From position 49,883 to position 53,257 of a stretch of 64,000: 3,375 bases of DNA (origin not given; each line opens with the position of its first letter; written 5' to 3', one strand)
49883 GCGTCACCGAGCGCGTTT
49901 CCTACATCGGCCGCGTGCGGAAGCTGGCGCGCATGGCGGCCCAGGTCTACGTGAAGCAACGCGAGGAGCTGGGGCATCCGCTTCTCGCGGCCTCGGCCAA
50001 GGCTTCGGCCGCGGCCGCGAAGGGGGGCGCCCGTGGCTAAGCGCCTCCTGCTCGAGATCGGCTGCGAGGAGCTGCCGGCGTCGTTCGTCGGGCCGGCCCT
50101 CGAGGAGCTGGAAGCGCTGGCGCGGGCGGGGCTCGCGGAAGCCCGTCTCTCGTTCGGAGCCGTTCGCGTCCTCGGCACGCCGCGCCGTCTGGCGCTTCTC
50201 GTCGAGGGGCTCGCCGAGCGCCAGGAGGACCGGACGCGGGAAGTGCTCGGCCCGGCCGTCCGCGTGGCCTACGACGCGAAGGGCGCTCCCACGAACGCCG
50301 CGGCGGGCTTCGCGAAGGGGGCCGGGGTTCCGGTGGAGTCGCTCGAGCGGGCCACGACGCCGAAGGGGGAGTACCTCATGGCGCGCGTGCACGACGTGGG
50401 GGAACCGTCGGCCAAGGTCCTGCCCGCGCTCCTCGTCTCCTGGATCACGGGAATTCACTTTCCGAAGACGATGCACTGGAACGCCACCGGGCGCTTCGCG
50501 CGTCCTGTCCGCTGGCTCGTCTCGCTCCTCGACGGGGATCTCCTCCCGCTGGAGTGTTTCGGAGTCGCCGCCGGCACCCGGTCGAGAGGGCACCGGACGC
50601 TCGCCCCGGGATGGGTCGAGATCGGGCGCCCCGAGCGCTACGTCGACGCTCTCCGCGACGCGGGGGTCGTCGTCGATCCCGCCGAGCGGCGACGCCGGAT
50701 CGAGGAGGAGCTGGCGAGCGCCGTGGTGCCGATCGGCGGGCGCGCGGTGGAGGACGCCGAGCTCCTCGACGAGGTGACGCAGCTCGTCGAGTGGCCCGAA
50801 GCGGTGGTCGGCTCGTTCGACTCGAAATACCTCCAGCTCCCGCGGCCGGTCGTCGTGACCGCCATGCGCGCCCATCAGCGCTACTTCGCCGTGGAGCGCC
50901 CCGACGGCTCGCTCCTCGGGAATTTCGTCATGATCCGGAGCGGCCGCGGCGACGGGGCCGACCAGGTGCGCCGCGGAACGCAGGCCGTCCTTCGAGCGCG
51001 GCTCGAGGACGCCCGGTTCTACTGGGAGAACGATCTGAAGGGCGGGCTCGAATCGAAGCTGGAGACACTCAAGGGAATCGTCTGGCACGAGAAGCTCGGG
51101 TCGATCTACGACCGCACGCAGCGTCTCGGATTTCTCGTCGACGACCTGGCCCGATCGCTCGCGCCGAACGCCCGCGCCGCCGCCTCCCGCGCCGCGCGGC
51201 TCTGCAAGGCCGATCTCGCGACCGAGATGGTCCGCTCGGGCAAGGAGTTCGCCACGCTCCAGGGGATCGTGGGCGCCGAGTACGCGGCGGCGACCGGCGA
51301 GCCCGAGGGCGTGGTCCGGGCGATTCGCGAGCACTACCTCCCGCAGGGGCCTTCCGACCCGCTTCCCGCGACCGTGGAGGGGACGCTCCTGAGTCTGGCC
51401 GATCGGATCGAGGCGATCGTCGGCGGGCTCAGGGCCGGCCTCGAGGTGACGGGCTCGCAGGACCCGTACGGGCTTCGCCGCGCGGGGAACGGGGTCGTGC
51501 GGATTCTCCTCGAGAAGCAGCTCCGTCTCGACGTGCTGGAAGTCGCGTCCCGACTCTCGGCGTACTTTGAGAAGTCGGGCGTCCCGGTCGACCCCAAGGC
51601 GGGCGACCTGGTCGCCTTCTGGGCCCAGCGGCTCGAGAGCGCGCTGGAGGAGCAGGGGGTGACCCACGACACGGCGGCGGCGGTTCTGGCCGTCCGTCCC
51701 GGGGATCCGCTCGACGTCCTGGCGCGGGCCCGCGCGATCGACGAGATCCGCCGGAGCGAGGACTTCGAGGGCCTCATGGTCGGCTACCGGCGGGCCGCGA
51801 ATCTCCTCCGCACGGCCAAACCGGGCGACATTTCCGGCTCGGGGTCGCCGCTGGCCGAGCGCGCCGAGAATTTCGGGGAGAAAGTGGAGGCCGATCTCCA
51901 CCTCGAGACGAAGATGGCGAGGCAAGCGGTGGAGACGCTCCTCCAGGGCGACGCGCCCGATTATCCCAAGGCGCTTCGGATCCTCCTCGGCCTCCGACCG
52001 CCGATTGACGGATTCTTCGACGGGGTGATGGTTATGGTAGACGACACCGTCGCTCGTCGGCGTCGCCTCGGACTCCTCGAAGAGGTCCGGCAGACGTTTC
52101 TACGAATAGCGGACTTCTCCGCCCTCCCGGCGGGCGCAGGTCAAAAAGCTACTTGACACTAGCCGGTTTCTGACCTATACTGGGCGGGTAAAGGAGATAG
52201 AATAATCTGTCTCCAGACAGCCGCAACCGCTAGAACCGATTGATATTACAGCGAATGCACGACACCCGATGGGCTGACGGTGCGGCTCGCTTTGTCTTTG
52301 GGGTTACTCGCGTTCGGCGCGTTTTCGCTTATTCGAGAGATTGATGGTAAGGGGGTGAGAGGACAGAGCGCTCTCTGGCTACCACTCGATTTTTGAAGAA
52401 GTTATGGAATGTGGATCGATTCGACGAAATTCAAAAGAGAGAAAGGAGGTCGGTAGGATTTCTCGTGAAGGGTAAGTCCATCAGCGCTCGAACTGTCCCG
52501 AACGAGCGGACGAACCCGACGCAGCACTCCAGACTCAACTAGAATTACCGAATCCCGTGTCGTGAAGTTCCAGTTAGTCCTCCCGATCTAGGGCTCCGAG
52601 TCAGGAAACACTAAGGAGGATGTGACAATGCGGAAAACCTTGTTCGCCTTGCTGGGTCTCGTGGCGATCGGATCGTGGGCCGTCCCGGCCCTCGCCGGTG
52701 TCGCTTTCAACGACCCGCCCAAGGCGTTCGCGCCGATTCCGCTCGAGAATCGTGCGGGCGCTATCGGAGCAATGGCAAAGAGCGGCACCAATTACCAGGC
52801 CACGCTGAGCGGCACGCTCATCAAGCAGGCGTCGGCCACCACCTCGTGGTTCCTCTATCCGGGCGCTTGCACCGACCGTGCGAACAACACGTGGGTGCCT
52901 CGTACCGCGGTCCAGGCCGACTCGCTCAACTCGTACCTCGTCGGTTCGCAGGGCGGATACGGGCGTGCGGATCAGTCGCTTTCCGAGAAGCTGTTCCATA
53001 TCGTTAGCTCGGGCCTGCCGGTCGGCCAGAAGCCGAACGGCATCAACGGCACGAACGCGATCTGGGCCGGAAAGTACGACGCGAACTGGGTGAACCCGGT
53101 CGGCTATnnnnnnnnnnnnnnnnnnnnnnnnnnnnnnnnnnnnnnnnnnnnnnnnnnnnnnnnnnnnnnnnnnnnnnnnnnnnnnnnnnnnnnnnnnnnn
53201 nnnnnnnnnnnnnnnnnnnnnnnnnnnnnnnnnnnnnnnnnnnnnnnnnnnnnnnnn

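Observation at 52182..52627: About 450-nt low-GC leader (or independent sRNA) behind a perfect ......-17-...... promoter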

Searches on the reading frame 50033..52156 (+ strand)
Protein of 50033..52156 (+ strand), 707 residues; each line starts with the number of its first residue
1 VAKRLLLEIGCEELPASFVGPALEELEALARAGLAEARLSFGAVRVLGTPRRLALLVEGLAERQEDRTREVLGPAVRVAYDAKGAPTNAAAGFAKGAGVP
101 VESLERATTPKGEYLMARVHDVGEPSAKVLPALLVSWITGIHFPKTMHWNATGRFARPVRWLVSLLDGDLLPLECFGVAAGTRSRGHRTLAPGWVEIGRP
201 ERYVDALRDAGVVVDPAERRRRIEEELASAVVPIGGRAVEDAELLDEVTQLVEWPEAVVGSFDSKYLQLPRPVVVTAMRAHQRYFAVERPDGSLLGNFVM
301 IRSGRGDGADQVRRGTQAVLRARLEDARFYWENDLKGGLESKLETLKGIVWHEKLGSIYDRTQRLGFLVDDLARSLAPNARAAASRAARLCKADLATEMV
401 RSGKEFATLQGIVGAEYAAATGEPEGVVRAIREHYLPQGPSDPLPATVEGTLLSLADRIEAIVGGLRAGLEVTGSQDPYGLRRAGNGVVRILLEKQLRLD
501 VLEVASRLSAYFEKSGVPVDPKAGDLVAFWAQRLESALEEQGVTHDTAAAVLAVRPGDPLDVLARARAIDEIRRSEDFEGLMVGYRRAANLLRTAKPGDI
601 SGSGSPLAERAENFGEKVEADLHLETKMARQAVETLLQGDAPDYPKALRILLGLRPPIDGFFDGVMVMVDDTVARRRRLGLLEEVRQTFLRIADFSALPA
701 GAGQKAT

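Call 7: search_protein_families(library=pfam, proteins=[window:50033-52156:+])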
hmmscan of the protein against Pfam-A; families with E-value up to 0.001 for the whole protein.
window:50033-52156:+ (707 aa): 1 family
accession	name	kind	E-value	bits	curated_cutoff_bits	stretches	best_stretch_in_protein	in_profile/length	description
PF02092.22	tRNA_synt_2f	-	3.9e-186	620.5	29.2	1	5-553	1-536/536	Glycyl-tRNA synthetase beta subunit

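Call 11: find_encoding_contigs(protein=window:50033-52156:+, flank=6000, max_places=6)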
Protein window:50033-52156:+ (707 aa): no gene with exactly this product is on record in the collection.

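Call 12: find_related_loci(query=window:50033-52156:+, collection=genome_contigs, flank=6000)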
Query window:50033-52156:+ (707 aa) in genome_contigs; peptide patterns used: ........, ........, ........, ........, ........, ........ (x = any residue, [..] = any of these).
600 stretches matched a pattern (row limit reached: there are more); 576 encode a relative of the query (tblastn E <= 1e-3); the best 80 are kept; 80 distinct loci.
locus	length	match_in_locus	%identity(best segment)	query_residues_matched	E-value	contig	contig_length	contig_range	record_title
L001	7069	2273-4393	84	1-707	0e+0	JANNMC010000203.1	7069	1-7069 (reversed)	MAG: Candidatus Eisenbacteria bacterium isolate SOY_38_concoct_21 SOY_38_k141_1356452, whole genome shotgun sequence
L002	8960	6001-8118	85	1-706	0e+0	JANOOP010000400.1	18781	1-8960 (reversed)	MAG: Candidatus Eisenbacteria bacterium isolate VAR_43_metabat_14 VAR_43_k141_5436367, whole genome shotgun sequence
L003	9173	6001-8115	82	1-706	0e+0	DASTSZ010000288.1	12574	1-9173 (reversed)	MAG TPA_asm: Candidatus Eisenbacteria bacterium isolate SMAG_U2293 k141_298821, whole genome shotgun sequence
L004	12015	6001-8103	70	5-707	0e+0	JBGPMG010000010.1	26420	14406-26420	MAG: Candidatus Eisenbacteria bacterium isolate OBJ_0618_7090110_243 k141_11535917_length_26420_cov_12.8984, whole genom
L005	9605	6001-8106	70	5-707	0e+0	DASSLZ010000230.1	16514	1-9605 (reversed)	MAG TPA_asm: Candidatus Eisenbacteria bacterium isolate SMAG_U1185 k141_202841, whole genome shotgun sequence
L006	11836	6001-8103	68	5-707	0e+0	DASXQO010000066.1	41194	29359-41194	MAG TPA_asm: Candidatus Eisenbacteria bacterium isolate SMAG_U4615 k141_1251526, whole genome shotgun sequence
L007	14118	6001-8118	70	1-707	0e+0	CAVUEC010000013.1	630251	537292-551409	MAG: Candidatus Eisenbacteria bacterium isolate MFD02809.bin.1.83 genome assembly, contig: contig_76679, whole genome sh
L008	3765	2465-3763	69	5-437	0e+0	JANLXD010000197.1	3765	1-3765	MAG: Candidatus Eisenbacteria bacterium isolate OTE_20_metabat_128 OTE_20_k141_3501653, whole genome shotgun sequence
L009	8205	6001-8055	41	3-698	1e-162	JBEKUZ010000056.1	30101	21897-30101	MAG: Thermodesulfobacteriota bacterium isolate SPRUCE 593 SPRUCE_593_56, whole genome shotgun sequence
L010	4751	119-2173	41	3-698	2e-165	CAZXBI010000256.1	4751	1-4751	MAG TPA_asm: uncultured Syntrophorhabdus sp. isolate SRP302447_co4_432 genome assembly, contig: NODE_50077_length_4751_c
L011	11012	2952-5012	41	1-698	7e-160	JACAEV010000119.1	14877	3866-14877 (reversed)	MAG: Syntrophaceae bacterium isolate L.E.D.11_1 k119_491112, whole genome shotgun sequence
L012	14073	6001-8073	44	3-696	1e-158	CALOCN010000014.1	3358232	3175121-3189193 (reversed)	MAG: Candidatus Eiseniibacteriota bacterium isolate LOGT_bin.0075 genome assembly, contig: contig_7216, whole genome sho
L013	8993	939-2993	40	3-698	1e-157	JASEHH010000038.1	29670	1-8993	MAG: Thermodesulfobacteriota bacterium isolate Yes70-18 NODE_529_length_29670_cov_49.550025, whole genome shotgun sequen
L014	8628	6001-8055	41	3-698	8e-157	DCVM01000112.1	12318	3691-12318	MAG TPA_asm: Syntrophaceae bacterium UBA2188 UBA2188_contig_2659, whole genome shotgun sequence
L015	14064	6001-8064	40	1-700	4e-151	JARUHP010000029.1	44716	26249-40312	Deltaproteobacteria bacterium IMCC39146 NODE_29_length_44716_cov_61.872614, whole genome shotgun sequence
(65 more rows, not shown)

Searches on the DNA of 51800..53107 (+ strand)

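Call 4: search_rna_families(source=window, start=51800, end=53000, threshold=evalue, max_evalue=10, show_alignments=3)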
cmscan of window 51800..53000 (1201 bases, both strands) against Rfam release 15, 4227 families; matches with E-value up to 10: 2.
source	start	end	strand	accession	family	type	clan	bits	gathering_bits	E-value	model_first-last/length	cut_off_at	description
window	52039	52128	-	RF01670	P17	Gene; sRNA;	-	12.6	45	1.9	1-282/282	no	Pseudomonas sRNA P17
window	51878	52001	-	RF00062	HgcC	Gene;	-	11.5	50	9.2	1-130/130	no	HgcC family RNA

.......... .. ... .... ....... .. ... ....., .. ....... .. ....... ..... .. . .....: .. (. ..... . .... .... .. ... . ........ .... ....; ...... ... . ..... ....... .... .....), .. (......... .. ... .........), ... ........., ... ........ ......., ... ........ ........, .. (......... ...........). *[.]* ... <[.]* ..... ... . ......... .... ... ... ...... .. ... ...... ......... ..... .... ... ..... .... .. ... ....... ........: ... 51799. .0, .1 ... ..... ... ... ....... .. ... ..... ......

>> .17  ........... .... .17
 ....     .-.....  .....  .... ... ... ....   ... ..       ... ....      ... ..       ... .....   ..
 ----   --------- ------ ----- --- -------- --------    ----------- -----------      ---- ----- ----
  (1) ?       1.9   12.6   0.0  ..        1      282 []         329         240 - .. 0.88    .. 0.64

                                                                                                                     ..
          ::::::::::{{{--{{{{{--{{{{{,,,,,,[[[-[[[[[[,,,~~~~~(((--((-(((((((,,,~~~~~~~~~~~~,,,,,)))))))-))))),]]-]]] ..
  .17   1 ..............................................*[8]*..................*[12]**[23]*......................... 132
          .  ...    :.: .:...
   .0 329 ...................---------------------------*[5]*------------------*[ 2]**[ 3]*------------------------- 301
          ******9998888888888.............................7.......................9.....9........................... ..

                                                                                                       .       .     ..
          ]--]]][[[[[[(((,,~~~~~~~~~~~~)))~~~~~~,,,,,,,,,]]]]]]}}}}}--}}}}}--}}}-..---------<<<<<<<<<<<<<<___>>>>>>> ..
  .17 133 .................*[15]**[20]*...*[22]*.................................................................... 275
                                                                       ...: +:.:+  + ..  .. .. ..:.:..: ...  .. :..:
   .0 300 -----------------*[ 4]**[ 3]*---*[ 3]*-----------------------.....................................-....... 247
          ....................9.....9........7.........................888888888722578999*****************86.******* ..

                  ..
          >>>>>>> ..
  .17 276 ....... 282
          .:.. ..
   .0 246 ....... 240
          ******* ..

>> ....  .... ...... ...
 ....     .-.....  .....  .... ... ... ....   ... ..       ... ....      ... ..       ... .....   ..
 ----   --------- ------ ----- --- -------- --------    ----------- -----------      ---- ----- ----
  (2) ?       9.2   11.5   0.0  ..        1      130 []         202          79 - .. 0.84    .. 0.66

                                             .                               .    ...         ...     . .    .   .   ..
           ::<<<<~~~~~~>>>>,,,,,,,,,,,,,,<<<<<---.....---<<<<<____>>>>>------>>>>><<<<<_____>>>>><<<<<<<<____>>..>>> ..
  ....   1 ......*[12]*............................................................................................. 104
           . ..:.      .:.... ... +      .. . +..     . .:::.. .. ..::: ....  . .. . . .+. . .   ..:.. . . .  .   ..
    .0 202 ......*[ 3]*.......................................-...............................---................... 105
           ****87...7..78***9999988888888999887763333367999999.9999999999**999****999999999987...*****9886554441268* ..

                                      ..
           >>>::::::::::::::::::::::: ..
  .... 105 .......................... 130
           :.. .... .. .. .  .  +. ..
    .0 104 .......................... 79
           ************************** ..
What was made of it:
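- On Any Rfam 15 family (riboswitches, T-box, ribosomal-protein leaders, 6S, tmRNA, RNase P, SRP, OLE/GOLLD/ROOL and others): Nothing with E <= 10 inside 52182-52627 (call 4).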

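Call 78: search_rna_families(sources=[L083, L121, L141, L103, L105, L096], threshold=evalue, max_evalue=5)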
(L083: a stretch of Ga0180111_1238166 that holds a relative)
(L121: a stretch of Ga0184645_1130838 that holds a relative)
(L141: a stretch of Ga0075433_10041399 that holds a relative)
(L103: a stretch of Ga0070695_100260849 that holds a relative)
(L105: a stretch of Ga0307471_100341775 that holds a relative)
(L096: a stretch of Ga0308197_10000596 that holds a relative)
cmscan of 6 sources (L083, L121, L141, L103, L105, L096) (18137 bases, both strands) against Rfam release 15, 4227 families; matches with E-value up to 5: 0.
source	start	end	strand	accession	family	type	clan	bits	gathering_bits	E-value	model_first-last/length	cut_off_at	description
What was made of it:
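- On Any Rfam 15 family (riboswitches, T-box, ribosomal-protein leaders, 6S, tmRNA, RNase P, SRP, OLE/GOLLD/ROOL and others): Nothing with E <= 5 in six orthologous loci (call 78).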
